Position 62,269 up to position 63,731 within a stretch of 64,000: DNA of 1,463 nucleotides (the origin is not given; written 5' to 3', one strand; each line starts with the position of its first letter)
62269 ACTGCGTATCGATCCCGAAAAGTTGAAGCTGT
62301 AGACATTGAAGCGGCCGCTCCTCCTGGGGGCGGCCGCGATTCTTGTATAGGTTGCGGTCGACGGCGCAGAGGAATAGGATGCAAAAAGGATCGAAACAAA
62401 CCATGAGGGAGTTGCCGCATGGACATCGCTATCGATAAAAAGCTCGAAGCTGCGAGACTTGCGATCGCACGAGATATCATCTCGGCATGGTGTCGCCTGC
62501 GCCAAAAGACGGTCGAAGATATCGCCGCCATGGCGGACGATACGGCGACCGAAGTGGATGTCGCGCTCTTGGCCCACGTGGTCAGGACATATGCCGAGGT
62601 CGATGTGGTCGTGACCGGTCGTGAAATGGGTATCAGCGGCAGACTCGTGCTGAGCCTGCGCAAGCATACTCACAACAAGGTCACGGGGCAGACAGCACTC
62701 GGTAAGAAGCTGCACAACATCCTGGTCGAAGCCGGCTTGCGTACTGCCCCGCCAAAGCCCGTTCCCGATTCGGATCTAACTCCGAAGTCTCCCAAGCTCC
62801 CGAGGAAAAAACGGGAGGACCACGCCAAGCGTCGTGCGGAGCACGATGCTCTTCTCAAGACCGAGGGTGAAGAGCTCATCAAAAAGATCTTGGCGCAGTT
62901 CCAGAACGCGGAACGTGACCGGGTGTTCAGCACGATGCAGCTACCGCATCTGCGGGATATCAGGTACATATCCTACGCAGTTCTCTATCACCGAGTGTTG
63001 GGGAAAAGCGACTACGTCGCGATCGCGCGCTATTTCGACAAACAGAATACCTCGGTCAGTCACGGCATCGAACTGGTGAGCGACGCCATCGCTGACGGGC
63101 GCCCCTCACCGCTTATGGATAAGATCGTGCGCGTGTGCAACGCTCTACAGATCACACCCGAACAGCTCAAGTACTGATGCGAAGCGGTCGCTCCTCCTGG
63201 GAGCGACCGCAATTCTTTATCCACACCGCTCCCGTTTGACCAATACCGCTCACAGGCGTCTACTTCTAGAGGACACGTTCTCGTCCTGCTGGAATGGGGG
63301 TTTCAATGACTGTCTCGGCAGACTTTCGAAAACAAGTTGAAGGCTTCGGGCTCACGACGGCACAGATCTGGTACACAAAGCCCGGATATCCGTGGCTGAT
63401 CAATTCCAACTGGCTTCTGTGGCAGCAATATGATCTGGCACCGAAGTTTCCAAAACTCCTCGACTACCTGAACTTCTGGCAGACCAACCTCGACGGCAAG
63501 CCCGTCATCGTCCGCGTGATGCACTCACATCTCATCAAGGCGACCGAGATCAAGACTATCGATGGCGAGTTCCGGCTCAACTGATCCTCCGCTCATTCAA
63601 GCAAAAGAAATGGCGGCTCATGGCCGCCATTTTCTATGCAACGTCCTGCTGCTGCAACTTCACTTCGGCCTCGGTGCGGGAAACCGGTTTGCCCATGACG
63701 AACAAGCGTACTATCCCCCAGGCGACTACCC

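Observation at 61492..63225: Tandem cassettes encoding paralogous DnaA-domain-IV-like proteins, each with the same promoter and hairpin terminator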

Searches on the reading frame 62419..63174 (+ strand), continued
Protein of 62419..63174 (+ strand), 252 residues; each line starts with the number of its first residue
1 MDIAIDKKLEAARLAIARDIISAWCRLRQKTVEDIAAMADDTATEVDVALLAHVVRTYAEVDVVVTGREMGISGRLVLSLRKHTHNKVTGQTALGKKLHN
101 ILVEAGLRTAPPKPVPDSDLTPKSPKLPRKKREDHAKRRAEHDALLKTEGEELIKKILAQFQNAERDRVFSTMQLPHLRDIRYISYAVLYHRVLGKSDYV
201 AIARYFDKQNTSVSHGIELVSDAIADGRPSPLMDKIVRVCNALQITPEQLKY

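Call 84: find_homologous_proteins(query=L009:7076-7831:+, max_evalue=0.001)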
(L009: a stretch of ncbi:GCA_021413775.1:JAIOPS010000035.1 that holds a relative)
Query L009:7076-7831:+ (252 aa): 1 proteins with E <= 0.001 among 829 candidates.
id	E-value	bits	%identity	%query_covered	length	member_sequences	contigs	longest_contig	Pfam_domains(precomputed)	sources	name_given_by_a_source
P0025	3.8e-163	558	100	100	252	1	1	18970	PF08299.18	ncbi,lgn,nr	ncbi:hypothetical protein K8R03_03950 [Candidatus Kaiserbacteria bacterium]|nr:hypothetical protein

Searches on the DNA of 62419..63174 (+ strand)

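Call 68: search_rna_families(sources=[L006, L011, L001], threshold=gathering)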
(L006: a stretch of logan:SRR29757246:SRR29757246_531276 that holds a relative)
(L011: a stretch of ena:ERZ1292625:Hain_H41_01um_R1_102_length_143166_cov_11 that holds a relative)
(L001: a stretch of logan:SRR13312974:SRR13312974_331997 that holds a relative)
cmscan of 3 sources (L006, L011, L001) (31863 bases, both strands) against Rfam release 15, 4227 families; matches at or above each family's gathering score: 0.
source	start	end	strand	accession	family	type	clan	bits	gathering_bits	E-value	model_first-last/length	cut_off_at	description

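Call 79: search_rna_families(source=L011, start=8700, end=9300, threshold=evalue, max_evalue=1)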
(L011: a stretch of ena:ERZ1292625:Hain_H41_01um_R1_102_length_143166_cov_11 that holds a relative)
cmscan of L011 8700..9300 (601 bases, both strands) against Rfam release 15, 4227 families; matches with E-value up to 1: 6.
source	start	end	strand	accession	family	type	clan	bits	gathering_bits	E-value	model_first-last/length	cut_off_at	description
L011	8809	8880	+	RF00106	RNAI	Gene; antisense;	-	28.4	47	0.0031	1-102/102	no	RNAI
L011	8823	8881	+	RF01859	Phe_leader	Cis-reg; leader;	-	25.5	55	0.055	1-125/125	no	Phenylalanine leader peptide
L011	8846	8902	-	RF01859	Phe_leader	Cis-reg; leader;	-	22.4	55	0.27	1-125/125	no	Phenylalanine leader peptide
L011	8851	8877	+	RF02075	STnc230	Gene; sRNA;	-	22.4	50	0.8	47-75/83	no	Enterobacterial sRNA STnc230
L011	8848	8922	-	RF00106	RNAI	Gene; antisense;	-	20.4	47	0.22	1-102/102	no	RNAI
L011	8816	8877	-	RF01696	Chlorobi-1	Gene; sRNA;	-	14.7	50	0.36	1-67/67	no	Chlorobi-1 RNA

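Call 80: search_rna_families(source=L009, start=9150, end=9750, threshold=evalue, max_evalue=1)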
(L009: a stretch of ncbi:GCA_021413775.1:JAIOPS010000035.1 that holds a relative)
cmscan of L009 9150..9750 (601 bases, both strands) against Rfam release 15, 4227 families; matches with E-value up to 1: 7.
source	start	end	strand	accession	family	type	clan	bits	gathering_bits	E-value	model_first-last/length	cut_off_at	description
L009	9356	9417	-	RF02432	SpF25_sRNA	Gene; sRNA;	-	22.3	48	0.34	1-102/102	no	Streptococcus sRNA SpF25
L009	9356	9395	+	RF03958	mir-959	Gene; miRNA;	-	20.3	85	0.5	27-66/91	no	mir-959 microRNA precursor family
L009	9356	9421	-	RF02231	sX12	Gene; sRNA;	-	20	106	0.41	1-78/78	no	Xanthomonas sRNA sX12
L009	9649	9727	-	RF04235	mir-242_2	Gene; miRNA;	-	18.3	56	0.2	1-81/81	no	mir-242_2 microRNA precursor family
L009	9363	9386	+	RF00195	RsmY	Gene; sRNA;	CL00106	17.3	57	0.064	98-121/121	no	RsmY RNA family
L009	9326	9352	-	RF01519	CC0196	Gene; sRNA;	-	15.5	35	0.67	31-58/58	no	Caulobacter sRNA CC0196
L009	9358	9391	+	RF00126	ryfA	Gene; sRNA;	-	14.2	80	0.31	145-180/296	no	ryfA RNA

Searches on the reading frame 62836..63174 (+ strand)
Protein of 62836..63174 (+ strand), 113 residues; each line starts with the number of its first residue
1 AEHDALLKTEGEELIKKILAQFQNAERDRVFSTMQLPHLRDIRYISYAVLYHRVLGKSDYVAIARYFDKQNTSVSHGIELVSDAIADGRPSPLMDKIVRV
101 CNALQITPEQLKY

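Call 52: search_solved_structures(query=A5, max_evalue=10, show_alignments=4)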
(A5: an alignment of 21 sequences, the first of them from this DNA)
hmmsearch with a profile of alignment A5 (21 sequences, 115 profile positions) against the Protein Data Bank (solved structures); distinct sequences matched with E-value up to 10: 15.
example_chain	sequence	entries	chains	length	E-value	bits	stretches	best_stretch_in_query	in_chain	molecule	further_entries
2hcb_A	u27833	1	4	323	0.037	17.3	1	19-90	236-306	Chromosomal replication initiator protein dnaA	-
1l8q_A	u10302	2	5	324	0.037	17.3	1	19-90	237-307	Chromosomal replication initiator protein dnaA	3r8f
6aly_A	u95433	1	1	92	0.36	14.1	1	70-105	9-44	Mediator of RNA polymerase II transcription subunit 15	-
9pwb_A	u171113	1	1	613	0.58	13.5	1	27-68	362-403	AP-2 complex subunit alpha-2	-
2vgl_A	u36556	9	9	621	0.62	13.4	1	27-68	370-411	ADAPTOR PROTEIN COMPLEX AP-2, ALPHA 2 SUBUNIT | ADAPTOR-RELATED PROTEIN COMPLEX 2, ALPHA 2 SUBUNIT | AP-2 complex subunit alpha-2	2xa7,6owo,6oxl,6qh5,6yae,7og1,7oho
6qh6_A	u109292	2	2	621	0.62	13.4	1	27-68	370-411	AP-2 complex subunit alpha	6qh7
2jkr_A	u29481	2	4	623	0.62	13.4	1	27-68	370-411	AP-2 COMPLEX SUBUNIT ALPHA-2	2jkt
4uqi_A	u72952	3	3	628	0.64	13.3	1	27-68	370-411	AP-2 COMPLEX SUBUNIT ALPHA-2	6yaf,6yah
7rw8_A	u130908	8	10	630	0.64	13.3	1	27-68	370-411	AP-2 complex subunit alpha-2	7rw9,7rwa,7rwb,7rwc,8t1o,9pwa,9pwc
5yl9_A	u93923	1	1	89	0.65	13.3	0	58-88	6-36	Spike glycoprotein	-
6uri_A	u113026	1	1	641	0.66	13.3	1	27-68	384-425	AP-2 complex subunit alpha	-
9udh_A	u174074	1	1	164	0.81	13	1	89-112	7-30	lytic transglycosidase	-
2z4r_A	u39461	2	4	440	1.1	12.6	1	17-89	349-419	Chromosomal replication initiator protein dnaA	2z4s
6owt_A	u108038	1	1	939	1.1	12.5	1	27-68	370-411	AP-2 complex subunit alpha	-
6rxu_UT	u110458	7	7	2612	4.5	10.6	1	50-98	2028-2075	Utp20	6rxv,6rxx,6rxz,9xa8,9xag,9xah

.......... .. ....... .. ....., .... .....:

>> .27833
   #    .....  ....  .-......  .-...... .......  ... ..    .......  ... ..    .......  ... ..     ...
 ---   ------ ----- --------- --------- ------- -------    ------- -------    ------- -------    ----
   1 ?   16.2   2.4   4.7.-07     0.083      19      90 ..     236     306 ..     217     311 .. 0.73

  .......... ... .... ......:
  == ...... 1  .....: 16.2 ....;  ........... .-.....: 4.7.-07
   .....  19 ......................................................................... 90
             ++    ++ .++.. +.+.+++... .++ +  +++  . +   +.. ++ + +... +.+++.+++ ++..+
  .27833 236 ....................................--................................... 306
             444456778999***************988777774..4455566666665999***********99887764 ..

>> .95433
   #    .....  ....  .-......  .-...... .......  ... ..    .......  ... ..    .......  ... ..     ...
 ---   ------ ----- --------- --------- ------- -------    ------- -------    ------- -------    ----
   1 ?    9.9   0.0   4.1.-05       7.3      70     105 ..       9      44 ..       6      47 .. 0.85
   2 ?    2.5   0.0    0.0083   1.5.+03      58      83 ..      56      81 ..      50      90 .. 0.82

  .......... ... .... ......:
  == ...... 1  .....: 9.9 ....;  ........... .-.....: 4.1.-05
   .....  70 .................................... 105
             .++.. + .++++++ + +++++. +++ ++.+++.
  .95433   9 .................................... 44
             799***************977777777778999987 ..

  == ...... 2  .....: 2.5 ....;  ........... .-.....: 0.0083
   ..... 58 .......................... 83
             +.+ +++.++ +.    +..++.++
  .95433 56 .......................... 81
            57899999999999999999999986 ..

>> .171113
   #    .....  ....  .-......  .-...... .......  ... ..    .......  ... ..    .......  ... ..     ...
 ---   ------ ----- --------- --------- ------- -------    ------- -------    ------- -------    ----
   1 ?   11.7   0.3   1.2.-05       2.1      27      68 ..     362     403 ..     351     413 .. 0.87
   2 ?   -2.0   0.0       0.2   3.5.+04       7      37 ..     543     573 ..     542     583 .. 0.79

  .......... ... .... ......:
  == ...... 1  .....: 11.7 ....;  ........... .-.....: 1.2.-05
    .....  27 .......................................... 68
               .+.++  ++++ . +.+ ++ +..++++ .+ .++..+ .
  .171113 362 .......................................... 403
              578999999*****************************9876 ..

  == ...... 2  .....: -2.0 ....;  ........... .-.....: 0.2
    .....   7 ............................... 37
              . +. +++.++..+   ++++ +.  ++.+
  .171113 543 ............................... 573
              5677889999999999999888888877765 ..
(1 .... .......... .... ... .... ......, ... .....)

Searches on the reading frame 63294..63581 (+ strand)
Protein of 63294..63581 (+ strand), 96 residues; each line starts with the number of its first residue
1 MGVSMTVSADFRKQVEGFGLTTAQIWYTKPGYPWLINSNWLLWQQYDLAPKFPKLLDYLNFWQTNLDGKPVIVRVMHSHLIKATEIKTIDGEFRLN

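Call 4: search_protein_families(library=pfam, proteins=[window:63294-63581:+], max_evalue=10)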
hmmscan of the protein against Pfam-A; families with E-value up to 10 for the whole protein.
window:63294-63581:+ (96 aa): 1 family
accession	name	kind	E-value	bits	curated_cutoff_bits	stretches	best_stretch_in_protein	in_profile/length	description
PF06233.17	Usg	-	5.9e-27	94.1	27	1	14-95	1-80/80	Usg-like family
